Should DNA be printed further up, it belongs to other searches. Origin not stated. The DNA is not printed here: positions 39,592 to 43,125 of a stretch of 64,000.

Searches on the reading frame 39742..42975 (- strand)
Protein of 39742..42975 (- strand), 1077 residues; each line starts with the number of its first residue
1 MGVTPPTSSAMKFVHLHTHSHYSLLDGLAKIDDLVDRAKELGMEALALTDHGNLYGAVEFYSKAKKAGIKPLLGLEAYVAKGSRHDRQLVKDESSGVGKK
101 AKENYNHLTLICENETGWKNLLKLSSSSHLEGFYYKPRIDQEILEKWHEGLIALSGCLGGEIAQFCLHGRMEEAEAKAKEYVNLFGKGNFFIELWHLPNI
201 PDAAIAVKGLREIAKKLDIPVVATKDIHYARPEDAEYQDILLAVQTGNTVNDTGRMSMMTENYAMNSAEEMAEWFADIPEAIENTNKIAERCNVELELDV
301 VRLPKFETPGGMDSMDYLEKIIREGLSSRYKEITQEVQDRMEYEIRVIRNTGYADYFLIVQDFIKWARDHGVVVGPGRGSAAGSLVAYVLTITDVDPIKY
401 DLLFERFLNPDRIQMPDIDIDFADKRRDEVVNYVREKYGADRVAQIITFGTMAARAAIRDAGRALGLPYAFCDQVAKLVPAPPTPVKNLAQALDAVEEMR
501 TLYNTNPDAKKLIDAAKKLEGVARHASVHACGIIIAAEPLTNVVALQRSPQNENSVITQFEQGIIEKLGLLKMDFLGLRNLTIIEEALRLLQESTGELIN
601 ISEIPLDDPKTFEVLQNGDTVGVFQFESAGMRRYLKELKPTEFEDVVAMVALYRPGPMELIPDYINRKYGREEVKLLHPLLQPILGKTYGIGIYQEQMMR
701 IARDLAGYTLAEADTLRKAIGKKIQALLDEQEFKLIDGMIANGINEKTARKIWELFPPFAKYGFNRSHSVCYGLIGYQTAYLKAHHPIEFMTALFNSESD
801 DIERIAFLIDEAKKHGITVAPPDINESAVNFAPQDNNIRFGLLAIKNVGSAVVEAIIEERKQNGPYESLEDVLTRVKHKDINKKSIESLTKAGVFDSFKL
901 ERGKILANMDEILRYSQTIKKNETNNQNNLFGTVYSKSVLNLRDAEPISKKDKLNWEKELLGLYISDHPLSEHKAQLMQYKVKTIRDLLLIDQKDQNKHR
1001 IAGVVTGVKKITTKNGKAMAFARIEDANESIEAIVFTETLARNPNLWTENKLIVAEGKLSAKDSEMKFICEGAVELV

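Call 11: search_protein_families(library=pfam, proteins=[window:39742-42975:-])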
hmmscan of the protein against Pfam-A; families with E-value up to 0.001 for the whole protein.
window:39742-42975:- (1077 aa): 6 families
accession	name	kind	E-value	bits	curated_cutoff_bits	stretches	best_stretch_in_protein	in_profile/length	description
PF07733.18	DNA_pol3_alpha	-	3.5e-104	348.5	23.9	1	316-577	1-260/260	Bacterial DNA polymerase III alpha NTPase domain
PF17657.6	DNA_pol3_finger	-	7.8e-63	211.2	22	1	580-743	1-166/166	Bacterial DNA polymerase III alpha subunit finger domain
PF02811.25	PHP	-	1.7e-59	201.3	26.4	1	15-194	1-161/164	PHP domain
PF14579.12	HHH_6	-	4.9e-31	107.2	25.6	1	816-903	1-88/90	Helix-hairpin-helix motif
PF01336.31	tRNA_anti-codon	-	7.4e-07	29.5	27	1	1000-1070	2-69/75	OB-fold nucleic acid binding domain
PF12836.13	HHH_3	-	0.0003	21.3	27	0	844-887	18-58/65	Helix-hairpin-helix motif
